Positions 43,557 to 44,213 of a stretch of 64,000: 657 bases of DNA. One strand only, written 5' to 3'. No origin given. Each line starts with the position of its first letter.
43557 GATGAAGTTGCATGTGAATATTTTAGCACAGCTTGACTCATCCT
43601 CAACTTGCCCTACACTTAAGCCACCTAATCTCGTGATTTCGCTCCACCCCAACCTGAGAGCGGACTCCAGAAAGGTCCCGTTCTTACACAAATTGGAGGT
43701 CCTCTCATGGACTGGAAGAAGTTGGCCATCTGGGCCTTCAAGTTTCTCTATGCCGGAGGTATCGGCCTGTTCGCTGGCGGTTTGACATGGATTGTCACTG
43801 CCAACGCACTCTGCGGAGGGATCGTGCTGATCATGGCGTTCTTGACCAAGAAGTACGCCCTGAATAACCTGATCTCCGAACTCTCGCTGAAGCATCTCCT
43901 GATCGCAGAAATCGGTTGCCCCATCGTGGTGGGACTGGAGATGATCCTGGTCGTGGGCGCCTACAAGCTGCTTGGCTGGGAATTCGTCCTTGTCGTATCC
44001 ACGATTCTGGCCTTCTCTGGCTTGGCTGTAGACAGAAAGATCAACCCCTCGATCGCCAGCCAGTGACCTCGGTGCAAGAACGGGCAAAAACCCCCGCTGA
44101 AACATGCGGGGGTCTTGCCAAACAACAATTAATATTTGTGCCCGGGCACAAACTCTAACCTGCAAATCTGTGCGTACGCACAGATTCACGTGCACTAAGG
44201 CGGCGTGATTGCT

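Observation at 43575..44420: GC-rich island 2: convergent small membrane-protein genes separated by a hairpin array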

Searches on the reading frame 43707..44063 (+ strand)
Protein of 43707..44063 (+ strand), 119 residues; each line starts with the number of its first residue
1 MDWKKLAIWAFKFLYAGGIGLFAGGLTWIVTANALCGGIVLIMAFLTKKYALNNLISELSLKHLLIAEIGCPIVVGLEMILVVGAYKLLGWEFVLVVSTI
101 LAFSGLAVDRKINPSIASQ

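Call 14: search_protein_families(library=phrogs, proteins=[window:43707-44063:+], max_evalue=1)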
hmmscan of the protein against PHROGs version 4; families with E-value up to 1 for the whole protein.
window:43707-44063:+ (119 aa): 2 families
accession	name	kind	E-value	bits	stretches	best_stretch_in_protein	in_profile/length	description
phrog_23076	-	unknown function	0.12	13.5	1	80-102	24-46/50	-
phrog_6129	-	unknown function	0.39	11.3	1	20-61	16-56/277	-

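Call 15: search_protein_families(library=pfam, proteins=[window:43707-44063:+], max_evalue=1)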
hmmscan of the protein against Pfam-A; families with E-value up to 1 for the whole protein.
window:43707-44063:+ (119 aa): 0 families

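Call 16: find_encoding_contigs(protein=window:43707-44063:+, flank=10000, max_places=10)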
Protein window:43707-44063:+ (119 aa): 7 contigs read that carry it; 7 places shown.
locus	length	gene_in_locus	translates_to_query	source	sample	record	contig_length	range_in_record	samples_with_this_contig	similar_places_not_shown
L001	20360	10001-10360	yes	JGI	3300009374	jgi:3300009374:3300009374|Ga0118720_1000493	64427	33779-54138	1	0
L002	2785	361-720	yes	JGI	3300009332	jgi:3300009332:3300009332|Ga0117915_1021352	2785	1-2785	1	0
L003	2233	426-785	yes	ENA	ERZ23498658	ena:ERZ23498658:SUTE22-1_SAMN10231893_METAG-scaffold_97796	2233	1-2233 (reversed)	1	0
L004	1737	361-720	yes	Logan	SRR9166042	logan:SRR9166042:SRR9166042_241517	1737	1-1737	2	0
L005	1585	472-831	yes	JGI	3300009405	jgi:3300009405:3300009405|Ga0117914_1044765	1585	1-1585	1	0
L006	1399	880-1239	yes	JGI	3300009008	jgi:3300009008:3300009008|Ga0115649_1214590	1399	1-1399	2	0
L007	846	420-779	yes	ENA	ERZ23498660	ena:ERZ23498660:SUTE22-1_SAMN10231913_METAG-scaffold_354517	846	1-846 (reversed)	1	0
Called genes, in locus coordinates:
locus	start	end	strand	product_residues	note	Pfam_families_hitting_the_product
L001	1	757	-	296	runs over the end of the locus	PF00027:cNMP_binding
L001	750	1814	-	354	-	PF00437:T2SSE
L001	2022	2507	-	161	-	-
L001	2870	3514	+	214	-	-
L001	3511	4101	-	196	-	-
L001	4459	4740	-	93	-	PF13451:zf_Tbcl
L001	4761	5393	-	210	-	-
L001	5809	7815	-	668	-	-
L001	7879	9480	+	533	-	-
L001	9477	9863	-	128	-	-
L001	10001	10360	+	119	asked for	-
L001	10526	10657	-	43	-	-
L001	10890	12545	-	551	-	PF00118:Cpn60_TCP1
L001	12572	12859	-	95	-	PF00166:Cpn10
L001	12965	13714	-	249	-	-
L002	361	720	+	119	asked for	-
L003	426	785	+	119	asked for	-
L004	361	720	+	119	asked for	-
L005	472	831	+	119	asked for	-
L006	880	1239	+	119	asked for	-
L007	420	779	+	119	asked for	-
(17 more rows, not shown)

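Call 18: find_homologous_proteins(query=window:43707-44063:+, max_evalue=0.01)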
Query window:43707-44063:+ (119 aa): 2 proteins with E <= 0.01 among 78 candidates.
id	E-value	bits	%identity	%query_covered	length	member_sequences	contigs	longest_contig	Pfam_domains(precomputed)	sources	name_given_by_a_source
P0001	6.2e-68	244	99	100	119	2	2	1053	-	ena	-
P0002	3.7e-38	148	65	100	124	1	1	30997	-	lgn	-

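Call 19: find_encoding_contigs(protein=P0002, flank=10000, max_places=10)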
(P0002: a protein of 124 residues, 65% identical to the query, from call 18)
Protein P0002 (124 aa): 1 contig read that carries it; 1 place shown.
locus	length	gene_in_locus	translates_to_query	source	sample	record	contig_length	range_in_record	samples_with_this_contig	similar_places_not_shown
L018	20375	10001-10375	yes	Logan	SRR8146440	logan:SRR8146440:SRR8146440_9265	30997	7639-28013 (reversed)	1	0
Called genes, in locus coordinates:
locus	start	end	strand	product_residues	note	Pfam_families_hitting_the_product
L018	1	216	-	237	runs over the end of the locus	PF00696:AA_kinase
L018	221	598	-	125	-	-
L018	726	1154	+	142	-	-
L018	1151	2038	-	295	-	PF00027:cNMP_binding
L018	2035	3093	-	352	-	PF00437:T2SSE, PF25199:nSTAND_NTPase5 (faint)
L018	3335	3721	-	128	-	-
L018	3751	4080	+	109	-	-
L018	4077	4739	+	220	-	-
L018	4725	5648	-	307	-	-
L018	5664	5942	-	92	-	PF13451:zf_Tbcl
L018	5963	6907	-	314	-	-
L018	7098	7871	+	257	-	PF01978:TrmB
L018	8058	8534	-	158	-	-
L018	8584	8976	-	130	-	-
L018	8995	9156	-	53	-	-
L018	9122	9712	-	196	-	-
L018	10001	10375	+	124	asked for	-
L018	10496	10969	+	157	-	-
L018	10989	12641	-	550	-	PF00118:Cpn60_TCP1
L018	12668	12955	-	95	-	PF00166:Cpn10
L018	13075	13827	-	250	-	-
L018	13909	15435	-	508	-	PF12072:RNase_Y_N, PF00013:KH_1 (weak), PF08668:HDOD (faint), PF01966:HD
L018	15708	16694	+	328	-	PF00932:LTD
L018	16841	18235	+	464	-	PF03477:ATP-cone, PF02867:Ribonuc_red_lgC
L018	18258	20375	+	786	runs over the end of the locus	-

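Call 28: find_related_loci(query=A2, collection=genome_contigs, flank=10000)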
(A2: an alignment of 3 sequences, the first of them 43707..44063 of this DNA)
Query A2 (119 aa) in genome_contigs; peptide patterns used: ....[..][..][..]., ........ (x = any residue, [..] = any of these).
80 stretches matched a pattern; 1 encode a relative of the query (tblastn E <= 1e-3); 1 distinct loci.
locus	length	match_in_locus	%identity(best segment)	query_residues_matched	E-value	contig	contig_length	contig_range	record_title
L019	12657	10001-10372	65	1-119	6e-45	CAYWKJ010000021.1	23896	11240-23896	MAG TPA_asm: uncultured Candidatus Peribacteria bacterium isolate SRP167671_co2_239 genome assembly, contig: NODE_2845_l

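Call 33: search_protein_representatives(alignment_id=A2)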
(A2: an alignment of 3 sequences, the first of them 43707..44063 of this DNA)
Query: 3 sequences, 119 profile positions. Proteins with E-value up to 0.001 (for the whole library): 1; up to 1e-10: 1; up to 1e-30: 1. The best 1 are listed.
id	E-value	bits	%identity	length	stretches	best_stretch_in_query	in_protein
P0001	7.7e-68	242.3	-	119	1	1-119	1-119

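Call 48: predict_structure(alignment_id=A2)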
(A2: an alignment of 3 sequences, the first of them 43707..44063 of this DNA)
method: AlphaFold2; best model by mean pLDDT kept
length: 119 residues; sequences in the alignment: 3
mean_pLDDT: 50.1   pTM: 0.27
mean pLDDT of the five models: 50.1, 47.0, 46.0, 44.8, 44.0
residues with pLDDT >= 90: 0; 70-90: 0; 50-70: 66; < 50: 53
segments of 3 or more residues with pLDDT < 50: 48-73, 113-119
pLDDT, mean of each block of 10 residues (from residue 1): 58 49 52 53 49 46 42 48 53 54 52 44
secondary structure, 60 per line:
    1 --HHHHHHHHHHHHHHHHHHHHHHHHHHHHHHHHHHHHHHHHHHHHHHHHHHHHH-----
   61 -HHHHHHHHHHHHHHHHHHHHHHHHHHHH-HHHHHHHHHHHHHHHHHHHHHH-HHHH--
elements in order: H3-55 H62-89 H91-112 H114-117

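Call 53: search_protein_families(library=ncbifam, proteins=[window:43707-44063:+, P0002], max_evalue=1)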
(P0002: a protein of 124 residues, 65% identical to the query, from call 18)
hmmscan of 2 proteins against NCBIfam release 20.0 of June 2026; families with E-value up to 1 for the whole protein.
window:43707-44063:+ (119 aa): 0 families

P0002 (124 aa): 0 families

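Call 54: search_protein_families(library=padloc, proteins=[window:43707-44063:+, P0002], max_evalue=1)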
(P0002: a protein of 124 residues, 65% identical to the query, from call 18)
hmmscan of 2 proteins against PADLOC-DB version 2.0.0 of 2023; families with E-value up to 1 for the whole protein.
window:43707-44063:+ (119 aa): 0 families

P0002 (124 aa): 0 families

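Call 55: search_solved_structures(query=A2, max_evalue=10)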
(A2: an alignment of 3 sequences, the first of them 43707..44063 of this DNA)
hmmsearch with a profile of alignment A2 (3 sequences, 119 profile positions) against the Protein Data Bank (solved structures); distinct sequences matched with E-value up to 10: 10.
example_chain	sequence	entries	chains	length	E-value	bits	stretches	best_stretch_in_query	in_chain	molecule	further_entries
7e32_R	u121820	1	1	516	0.22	15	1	9-77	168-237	Soluble cytochrome b562,5-hydroxytryptamine receptor 1D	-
6g79_S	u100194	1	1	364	0.52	13.8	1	22-75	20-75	5-hydroxytryptamine receptor 1B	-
4iaq_A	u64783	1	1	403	0.55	13.7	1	22-75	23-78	Chimera protein of human 5-hydroxytryptamine receptor 1B and E. Coli soluble cytochrome b5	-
4iar_A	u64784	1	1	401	0.55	13.7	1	22-75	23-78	Chimera protein of human 5-hydroxytryptamine receptor 1B and E. Coli soluble cytochrome b5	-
7c61_A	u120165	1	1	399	0.59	13.6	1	22-75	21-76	5-hydroxytryptamine receptor 1B,Soluble cytochrome b562,5-hydroxytryptamine receptor 1B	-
5v54_A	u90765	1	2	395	0.74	13.3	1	23-75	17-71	5-hydroxytryptamine receptor 1B,OB-1 fused 5-HT1b receptor,5-hydroxytryptamine receptor 1B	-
6vms_R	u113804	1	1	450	4.9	10.6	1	24-98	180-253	Endolysin,D(2) dopamine receptor,D(2) dopamine receptor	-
6cm4_A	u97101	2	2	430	5.5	10.5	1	26-98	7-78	D(2) dopamine receptor, endolysin chimera | chimera of D(2) dopamine receptor and Endolysin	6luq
8tzq_R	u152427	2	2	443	5.9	10.4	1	25-98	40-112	D(2) dopamine receptor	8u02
7jvr_R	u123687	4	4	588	8.3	9.9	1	25-98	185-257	Soluble cytochrome b562,D(2) dopamine receptor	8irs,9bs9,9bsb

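Call 56: find_related_loci(query=A2, collection=viral_contigs, flank=10000)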
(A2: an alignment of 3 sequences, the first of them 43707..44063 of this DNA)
Query A2 (119 aa) in viral_contigs; peptide patterns used: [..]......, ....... (x = any residue, [..] = any of these).
76 stretches matched a pattern, but none encodes a relative of the query by tblastn (E <= 1e-3).

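Call 81: find_encoding_contigs(protein=P0001, flank=5000, max_places=5)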
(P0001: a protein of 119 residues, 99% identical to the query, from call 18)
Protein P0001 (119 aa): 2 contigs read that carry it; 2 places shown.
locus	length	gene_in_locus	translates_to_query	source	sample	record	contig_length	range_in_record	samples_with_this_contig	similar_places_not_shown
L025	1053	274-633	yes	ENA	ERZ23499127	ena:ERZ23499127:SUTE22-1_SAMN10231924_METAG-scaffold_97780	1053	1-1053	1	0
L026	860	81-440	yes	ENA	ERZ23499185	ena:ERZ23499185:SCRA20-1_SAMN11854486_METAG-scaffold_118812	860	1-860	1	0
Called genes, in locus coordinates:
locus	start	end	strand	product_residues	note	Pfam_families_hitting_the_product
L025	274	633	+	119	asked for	-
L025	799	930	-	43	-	-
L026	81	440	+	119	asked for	-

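Call 83: search_dna_similar(query=window:43707-44063:+, collection=phages, mode=protein, max_evalue=1, max_rows=5)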
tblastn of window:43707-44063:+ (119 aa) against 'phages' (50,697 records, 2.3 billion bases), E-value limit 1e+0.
No match.

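Call 84: search_dna_similar(query=window:43707-44063:+, collection=plasmids, mode=protein, max_evalue=1, max_rows=5)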
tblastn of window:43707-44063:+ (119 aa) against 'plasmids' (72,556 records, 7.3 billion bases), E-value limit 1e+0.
No match.

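Call 86: list_cluster_members(proteins=[window:43707-44063:+, window:44235-44363:-, P0002, window:35755-36378:+])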
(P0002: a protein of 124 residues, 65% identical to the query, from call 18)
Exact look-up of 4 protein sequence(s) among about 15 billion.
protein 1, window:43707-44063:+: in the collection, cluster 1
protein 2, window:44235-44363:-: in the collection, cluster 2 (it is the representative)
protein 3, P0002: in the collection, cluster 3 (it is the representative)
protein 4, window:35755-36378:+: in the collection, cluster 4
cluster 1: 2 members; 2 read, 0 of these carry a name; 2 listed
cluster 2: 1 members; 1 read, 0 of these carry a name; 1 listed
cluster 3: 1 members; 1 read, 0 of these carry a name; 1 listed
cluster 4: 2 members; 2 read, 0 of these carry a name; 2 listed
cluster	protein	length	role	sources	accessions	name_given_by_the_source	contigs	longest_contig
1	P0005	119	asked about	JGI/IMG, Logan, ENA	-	-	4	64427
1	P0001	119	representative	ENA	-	-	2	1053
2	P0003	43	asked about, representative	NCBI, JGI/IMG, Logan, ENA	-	-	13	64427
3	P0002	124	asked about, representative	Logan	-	-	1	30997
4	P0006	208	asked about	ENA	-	-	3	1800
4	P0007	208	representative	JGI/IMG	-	-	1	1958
